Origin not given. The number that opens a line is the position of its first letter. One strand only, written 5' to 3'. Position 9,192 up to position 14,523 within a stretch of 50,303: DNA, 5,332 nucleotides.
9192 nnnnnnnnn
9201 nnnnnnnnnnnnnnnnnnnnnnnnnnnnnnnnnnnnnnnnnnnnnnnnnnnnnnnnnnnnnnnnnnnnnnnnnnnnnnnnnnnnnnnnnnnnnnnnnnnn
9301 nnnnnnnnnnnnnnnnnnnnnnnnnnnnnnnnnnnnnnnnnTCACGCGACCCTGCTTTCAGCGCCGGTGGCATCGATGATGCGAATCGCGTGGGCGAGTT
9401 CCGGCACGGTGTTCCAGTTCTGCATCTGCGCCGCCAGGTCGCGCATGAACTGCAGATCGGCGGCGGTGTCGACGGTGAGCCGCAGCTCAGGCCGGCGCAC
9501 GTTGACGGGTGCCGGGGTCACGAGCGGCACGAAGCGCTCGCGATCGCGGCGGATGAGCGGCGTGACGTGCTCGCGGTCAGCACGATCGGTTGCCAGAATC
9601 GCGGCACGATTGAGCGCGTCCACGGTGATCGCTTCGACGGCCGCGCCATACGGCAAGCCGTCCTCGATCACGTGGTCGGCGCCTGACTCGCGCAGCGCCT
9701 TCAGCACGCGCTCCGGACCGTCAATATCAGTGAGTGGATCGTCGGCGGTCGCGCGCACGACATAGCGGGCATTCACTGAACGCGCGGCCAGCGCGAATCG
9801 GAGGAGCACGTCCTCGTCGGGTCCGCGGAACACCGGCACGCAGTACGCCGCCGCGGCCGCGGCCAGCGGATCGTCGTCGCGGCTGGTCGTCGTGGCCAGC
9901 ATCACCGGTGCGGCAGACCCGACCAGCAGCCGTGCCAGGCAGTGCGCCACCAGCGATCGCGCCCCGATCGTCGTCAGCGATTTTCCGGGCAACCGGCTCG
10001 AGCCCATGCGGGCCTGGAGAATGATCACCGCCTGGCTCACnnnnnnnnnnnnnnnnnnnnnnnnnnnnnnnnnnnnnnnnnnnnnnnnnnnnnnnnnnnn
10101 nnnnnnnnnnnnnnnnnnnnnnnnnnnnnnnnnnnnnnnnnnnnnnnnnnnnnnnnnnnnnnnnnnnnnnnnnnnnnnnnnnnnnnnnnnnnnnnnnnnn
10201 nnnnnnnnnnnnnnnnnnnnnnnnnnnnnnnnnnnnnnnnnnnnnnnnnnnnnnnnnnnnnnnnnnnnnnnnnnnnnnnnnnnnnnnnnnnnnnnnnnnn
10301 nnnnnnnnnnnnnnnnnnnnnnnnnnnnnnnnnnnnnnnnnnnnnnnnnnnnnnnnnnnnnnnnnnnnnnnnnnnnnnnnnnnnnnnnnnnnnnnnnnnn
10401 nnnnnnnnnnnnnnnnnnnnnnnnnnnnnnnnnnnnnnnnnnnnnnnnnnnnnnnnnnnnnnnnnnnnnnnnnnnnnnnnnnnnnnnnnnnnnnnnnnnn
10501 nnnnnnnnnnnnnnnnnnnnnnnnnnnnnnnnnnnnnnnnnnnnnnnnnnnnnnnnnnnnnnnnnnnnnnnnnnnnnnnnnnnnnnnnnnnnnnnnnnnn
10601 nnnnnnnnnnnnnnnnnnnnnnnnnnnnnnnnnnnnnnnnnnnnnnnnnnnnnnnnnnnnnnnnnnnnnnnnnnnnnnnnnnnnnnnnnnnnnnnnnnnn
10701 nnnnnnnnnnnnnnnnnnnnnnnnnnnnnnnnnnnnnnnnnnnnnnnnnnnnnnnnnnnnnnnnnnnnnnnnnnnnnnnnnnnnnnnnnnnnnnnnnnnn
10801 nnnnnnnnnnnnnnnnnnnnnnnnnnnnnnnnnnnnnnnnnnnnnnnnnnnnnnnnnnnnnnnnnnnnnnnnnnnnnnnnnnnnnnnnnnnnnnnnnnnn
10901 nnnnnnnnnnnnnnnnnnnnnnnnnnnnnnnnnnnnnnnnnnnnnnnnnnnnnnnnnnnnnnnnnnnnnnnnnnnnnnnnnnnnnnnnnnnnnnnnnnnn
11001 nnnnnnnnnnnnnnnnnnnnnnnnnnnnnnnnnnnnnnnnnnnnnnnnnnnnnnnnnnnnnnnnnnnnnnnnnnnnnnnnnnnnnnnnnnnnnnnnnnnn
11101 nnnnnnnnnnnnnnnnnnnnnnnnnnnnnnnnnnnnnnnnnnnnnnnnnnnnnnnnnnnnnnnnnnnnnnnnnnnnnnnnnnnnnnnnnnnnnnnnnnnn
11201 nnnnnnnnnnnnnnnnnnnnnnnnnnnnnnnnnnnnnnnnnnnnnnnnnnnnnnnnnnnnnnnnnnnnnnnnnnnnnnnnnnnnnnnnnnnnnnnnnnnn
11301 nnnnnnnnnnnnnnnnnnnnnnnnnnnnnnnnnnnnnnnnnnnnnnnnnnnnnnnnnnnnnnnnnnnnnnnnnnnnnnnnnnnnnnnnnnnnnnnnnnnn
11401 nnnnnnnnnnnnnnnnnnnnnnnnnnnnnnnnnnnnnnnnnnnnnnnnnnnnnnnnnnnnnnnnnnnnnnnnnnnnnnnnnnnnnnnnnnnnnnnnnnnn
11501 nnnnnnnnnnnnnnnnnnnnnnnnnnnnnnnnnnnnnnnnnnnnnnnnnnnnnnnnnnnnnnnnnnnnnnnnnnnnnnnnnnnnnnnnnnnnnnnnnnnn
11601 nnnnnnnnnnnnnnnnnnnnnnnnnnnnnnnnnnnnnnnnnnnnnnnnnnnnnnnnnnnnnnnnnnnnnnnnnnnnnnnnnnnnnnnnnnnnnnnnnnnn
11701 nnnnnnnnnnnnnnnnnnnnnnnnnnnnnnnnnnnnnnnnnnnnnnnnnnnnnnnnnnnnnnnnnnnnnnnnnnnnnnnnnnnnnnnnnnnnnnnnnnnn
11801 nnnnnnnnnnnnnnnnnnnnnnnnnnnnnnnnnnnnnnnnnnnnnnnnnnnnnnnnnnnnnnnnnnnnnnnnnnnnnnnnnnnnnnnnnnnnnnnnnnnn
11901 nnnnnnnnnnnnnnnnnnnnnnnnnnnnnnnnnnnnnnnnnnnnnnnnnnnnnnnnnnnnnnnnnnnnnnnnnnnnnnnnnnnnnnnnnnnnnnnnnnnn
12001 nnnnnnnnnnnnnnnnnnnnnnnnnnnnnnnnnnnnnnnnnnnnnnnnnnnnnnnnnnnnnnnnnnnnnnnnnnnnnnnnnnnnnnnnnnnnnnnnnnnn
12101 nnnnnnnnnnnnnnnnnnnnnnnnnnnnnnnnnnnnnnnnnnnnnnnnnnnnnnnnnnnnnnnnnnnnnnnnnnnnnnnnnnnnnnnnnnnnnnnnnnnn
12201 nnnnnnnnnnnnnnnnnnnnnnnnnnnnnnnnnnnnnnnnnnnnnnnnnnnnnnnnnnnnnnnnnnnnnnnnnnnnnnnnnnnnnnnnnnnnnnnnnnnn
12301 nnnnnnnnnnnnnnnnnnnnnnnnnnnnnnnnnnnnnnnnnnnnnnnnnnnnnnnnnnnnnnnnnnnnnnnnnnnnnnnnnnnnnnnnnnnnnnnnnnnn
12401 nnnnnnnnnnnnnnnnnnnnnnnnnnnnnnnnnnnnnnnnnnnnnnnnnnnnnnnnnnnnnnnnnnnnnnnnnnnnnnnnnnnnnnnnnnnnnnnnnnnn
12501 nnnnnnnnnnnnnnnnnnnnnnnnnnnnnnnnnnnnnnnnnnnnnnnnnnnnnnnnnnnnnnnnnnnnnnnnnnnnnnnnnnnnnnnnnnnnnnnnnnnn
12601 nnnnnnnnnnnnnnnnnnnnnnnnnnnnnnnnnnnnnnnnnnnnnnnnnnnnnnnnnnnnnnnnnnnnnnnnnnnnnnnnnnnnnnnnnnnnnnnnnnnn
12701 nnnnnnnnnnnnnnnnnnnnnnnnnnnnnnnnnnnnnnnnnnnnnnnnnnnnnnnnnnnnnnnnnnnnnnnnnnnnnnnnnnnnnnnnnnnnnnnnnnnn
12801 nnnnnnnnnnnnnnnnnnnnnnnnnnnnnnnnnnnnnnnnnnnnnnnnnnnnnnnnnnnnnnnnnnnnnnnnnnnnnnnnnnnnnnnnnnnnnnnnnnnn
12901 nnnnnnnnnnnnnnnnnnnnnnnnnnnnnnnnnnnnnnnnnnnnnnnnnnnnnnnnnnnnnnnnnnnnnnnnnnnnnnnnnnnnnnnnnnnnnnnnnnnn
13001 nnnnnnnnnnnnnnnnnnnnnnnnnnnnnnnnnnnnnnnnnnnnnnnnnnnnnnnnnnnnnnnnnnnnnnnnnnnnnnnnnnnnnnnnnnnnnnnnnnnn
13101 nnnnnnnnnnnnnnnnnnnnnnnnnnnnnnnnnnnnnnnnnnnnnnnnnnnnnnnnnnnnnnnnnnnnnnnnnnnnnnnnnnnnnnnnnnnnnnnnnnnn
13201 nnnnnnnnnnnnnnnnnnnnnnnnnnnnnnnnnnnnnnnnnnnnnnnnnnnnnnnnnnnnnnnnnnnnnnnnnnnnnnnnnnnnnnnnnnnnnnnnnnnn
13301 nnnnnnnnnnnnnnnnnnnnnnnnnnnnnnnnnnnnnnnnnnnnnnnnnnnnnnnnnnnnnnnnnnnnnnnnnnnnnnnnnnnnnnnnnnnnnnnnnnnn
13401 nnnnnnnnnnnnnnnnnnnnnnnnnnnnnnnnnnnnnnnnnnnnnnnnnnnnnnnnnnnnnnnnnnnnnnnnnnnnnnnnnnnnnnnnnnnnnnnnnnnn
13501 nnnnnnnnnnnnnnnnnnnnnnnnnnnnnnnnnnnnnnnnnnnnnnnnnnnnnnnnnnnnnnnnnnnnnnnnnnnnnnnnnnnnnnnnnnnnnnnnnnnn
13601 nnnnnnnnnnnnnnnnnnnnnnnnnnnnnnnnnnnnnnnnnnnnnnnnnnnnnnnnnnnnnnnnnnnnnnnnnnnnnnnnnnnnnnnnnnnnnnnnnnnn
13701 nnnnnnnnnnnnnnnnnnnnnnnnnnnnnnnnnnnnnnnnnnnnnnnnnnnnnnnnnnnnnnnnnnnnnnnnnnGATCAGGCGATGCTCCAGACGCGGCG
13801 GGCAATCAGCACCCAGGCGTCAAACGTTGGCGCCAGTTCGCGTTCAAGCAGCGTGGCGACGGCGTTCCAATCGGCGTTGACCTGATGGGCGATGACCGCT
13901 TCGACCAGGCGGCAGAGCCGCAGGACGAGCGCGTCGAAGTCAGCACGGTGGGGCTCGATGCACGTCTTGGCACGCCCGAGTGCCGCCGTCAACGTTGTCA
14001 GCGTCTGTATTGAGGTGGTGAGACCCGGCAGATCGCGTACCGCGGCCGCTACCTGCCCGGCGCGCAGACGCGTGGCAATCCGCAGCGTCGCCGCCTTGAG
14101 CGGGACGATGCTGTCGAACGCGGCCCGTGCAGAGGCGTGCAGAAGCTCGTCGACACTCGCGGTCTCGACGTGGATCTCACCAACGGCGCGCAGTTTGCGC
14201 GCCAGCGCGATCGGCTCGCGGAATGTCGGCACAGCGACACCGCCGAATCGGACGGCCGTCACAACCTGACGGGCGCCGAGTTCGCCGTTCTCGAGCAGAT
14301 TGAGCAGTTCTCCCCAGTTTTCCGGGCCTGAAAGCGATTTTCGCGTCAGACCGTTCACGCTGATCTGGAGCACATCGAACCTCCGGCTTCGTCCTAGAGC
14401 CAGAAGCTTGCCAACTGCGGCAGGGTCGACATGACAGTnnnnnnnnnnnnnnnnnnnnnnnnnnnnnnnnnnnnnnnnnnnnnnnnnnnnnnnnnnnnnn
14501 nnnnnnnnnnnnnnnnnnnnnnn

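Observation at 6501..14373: Second MotA/MotB stator pair translationally coupled inside a pseudaminic-acid-like sugar operon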

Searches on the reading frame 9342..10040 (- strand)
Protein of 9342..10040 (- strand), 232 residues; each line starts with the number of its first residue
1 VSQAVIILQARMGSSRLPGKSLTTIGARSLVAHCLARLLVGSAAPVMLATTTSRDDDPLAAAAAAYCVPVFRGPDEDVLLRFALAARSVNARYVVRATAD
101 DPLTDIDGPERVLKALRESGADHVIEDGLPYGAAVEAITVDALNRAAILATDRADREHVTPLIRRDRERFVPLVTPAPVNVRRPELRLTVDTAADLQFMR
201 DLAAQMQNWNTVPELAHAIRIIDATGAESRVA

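Call 4: search_protein_families(library=pfam, proteins=[window:9342-10040:-], max_evalue=0.01)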
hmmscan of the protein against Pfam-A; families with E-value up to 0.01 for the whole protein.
window:9342-10040:- (232 aa): 2 families
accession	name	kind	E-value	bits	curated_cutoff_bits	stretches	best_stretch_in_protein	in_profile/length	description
PF02348.25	CTP_transf_3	-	6.3e-23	82.2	22.6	1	5-206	1-208/217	Cytidylyltransferase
PF12804.13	NTP_transf_3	-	0.00015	22.4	27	1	11-125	11-120/160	MobA-like NTP transferase domain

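Call 5: search_protein_families(library=ncbifam, proteins=[window:9342-10040:-], max_evalue=0.01)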
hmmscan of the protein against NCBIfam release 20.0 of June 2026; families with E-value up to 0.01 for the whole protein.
window:9342-10040:- (232 aa): 6 families
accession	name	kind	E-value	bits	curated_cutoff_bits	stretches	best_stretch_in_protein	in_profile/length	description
NF009905.0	PRK13368.1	subfamily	4.8e-10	39.2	255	1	3-124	2-122/243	3-deoxy-manno-octulosonate cytidylyltransferase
NF003952.0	PRK05450.1-5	subfamily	4e-08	32.7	193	1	3-119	2-119/250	3-deoxy-manno-octulosonate cytidylyltransferase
NF003948.0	PRK05450.1-1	equivalog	1.1e-07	31.3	281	1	3-54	5-56/248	3-deoxy-manno-octulosonate cytidylyltransferase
TIGR00466.1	kdsB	equivalog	1.6e-06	27.7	155.2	1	5-51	4-50/241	3-deoxy-manno-octulosonate cytidylyltransferase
NF003950.0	PRK05450.1-3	subfamily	9.7e-06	25.1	234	1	3-117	2-118/248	3-deoxy-manno-octulosonate cytidylyltransferase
TIGR04321.1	spiroSPASM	subfamily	4.1e-05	22.4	250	1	84-216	82-216/510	spiro-SPASM protein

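Call 43: search_solved_structures(query=window:9342-10040:-, max_evalue=0.001)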
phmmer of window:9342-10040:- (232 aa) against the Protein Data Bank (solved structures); distinct sequences matched with E-value up to 0.001: 10.
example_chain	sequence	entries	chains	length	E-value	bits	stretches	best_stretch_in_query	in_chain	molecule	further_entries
6oew_A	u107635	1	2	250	7.3e-17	64.7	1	6-201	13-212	Cytidylyltransferase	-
1gq9_A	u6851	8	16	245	3e-07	33.3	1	2-122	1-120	3-DEOXY-MANNO-OCTULOSONATE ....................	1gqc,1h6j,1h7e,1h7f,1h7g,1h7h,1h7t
3duv_A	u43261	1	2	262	3.9e-05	26.4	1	5-70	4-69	3-deoxy-manno-octulosonate cytidylyltransferase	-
1vh3_A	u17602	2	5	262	5.1e-05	26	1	5-70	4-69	3-deoxy-manno-octulosonate cytidylyltransferase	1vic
1vh1_A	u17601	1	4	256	0.00013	24.7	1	5-76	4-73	3-deoxy-manno-octulosonate cytidylyltransferase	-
3jtj_A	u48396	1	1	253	0.00014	24.6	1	5-67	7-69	3-deoxy-manno-octulosonate cytidylyltransferase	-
3k8d_A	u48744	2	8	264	0.00015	24.5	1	5-76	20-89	3-deoxy-manno-octulosonate cytidylyltransferase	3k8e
8ees_A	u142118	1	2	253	0.00038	23.2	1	5-74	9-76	3-deoxy-manno-octulosonate cytidylyltransferase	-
3oam_A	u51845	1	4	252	0.00038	23.2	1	5-104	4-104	3-deoxy-manno-octulosonate cytidylyltransferase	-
3tqd_A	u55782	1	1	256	0.00067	22.4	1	6-116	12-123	3-deoxy-manno-octulosonate cytidylyltransferase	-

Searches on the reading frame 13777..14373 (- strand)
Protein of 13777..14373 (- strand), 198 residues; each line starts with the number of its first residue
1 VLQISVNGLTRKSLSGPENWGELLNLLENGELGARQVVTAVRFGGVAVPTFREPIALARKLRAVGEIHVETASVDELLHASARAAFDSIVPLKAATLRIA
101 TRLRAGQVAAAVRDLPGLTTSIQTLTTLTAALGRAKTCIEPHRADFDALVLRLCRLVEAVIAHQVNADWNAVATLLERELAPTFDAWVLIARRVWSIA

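Call 4: search_protein_families(library=pfam, proteins=[window:13777-14373:-], max_evalue=0.01)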
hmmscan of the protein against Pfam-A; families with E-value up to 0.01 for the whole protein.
window:13777-14373:- (198 aa): 0 families

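Call 5: search_protein_families(library=ncbifam, proteins=[window:13777-14373:-], max_evalue=0.01)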
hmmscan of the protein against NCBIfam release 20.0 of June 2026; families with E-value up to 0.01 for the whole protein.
window:13777-14373:- (198 aa): 0 families

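Call 63: find_homologous_proteins(query=window:13777-14373:-, max_evalue=0.001)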
Query window:13777-14373:- (198 aa): 74 proteins with E <= 0.001 among 3064 candidates.
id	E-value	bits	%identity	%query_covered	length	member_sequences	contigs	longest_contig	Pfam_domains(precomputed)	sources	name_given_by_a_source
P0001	2.1e-119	414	100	100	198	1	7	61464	-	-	-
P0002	2.7e-113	394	94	100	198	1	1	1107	-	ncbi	-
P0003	1.5e-91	323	78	100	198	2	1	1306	-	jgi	jgi:hypothetical protein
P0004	2.9e-89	316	76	100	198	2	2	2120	-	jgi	-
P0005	7.0e-88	311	76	100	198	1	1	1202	-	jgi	jgi:hypothetical protein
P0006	1.3e-87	310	75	100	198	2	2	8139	-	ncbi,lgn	ncbi:MAG: hypothetical protein ABL961_14430 [Vicinamibacterales bacterium]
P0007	1.3e-85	304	72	100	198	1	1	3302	-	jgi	jgi:hypothetical protein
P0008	1.0e-84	301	75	100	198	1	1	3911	-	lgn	-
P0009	1.2e-81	291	70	100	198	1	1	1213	-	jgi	jgi:hypothetical protein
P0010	1.5e-78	281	69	100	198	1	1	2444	-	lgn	-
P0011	3.0e-78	280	67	100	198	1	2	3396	-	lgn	-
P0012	2.3e-77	277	68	100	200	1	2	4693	-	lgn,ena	-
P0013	1.9e-76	274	69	100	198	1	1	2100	-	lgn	-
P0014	2.7e-76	274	67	100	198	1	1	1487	-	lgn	-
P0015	3.7e-76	273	65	99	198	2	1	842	PF26154.2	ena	-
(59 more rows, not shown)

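Call 75: predict_structure(alignment_id=A1)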
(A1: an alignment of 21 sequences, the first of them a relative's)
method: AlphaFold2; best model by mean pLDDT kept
length: 198 residues; sequences in the alignment: 21
mean_pLDDT: 75.0   pTM: 0.64
mean pLDDT of the five models: 75.0, 71.6, 70.7, 70.3, 65.9
residues with pLDDT >= 90: 84; 70-90: 36; 50-70: 44; < 50: 34
segments of 3 or more residues with pLDDT < 50: 1-15, 30-34, 45-57
pLDDT, mean of each block of 10 residues (from residue 1): 30 48 55 52 50 48 58 69 88 96 94 91 91 82 92 95 94 97 94 75
secondary structure, 60 per line:
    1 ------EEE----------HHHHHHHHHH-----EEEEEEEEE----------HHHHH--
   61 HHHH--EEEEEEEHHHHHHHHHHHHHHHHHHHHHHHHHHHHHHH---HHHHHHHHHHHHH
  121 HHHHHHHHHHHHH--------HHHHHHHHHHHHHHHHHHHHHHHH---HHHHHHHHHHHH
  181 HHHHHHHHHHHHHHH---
elements in order: E7-9 H20-29 E35-43 H54-58 H61-64 E67-73 H74-104 H108-133 H142-165 H169-195

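Call 78: fold_search(model_id=the predicted structure, library=pdb)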
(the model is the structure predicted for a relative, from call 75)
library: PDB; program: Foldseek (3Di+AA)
matches with E <= 10: 491; with E <= 0.001: 0
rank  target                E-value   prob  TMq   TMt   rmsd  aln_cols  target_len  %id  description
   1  9dm3_MODEL_1_A        9.3e-02  1.00  0.43  0.61   4.5       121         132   16  De novo design of proteins that bind naphthalenediimides, powerful photooxidants with tunable photophysical pr (released 2025-03-05)
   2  8dt0_B                2.5e-01  0.97  0.44  0.58   4.2       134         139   16  Scaffolding protein functional sites using deep learning (released 2022-08-10)
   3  5xub_B                3.5e-01  0.95  0.41  0.53   4.5       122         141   12  The citrate-bound trimer of chemoreceptor MCP2201 ligand binding domain (released 2018-06-27)
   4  9n0k_A                3.9e-01  1.00  0.51  0.76   2.6       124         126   15  Crystal structure of KABLE triple mutant (Ile12Phe, Lys14Pro, Leu20Trp) (released 2025-08-20)
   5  9kup_B                3.9e-01  0.80  0.34  0.48   7.5       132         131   11  Crystal structure of MCP2201LBD (released 2025-10-22)
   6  2b0h_MODEL_1_A        4.5e-01  0.97  0.45  0.62   3.6       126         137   10  Solution structure of VBS3 fragment of talin (released 2006-01-17)
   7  6its_B                5.1e-01  0.91  0.41  0.52   4.4       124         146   12  The citrate-bound trimer of chemoreceptor MCP2201 ligand binding domain (released 2018-12-26)
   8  5xua_C                5.4e-01  0.63  0.33  0.44   7.7       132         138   11  The ligand-free dimer of chemoreceptor MCP2201 ligand binding domain (released 2018-06-27)
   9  6xyn                  5.4e-01  0.47  0.30  0.36   6.6       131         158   14  Crystal structure of a proteolytic fragment of NarQ comprising sensor and TM domains (released 2020-03-04)
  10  9n0i_A                5.7e-01  0.97  0.48  0.70   3.2       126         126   18  Crystal structure of KABLE double mutant (Lys14Pro, Leu20Trp) (released 2025-08-20)
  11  9dwa_A                5.7e-01  0.89  0.42  0.60   4.0       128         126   18  Crystal structure of FABLE, MPD condition (released 2025-08-20)
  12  9n0i_E                6.0e-01  0.99  0.51  0.73   2.6       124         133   15  Crystal structure of KABLE double mutant (Lys14Pro, Leu20Trp) (released 2025-08-20)
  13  5xub_A                6.0e-01  0.87  0.40  0.51   4.5       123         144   13  The citrate-bound trimer of chemoreceptor MCP2201 ligand binding domain (released 2018-06-27)
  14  7qhm_F                6.0e-01  0.80  0.35  0.36   5.1       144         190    9  Cytochrome bcc-aa3 supercomplex (respiratory supercomplex III2/IV2) from Corynebacterium glutamicum (stigmatellin and  (released 2022-05-18)
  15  4dj9_A                6.0e-01  0.69  0.36  0.30   5.6       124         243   13  Human vinculin head domain Vh1 (residues 1-258) in complex with the talin vinculin binding site 50 (VBS50, residues 20 (released 2012-02-29)
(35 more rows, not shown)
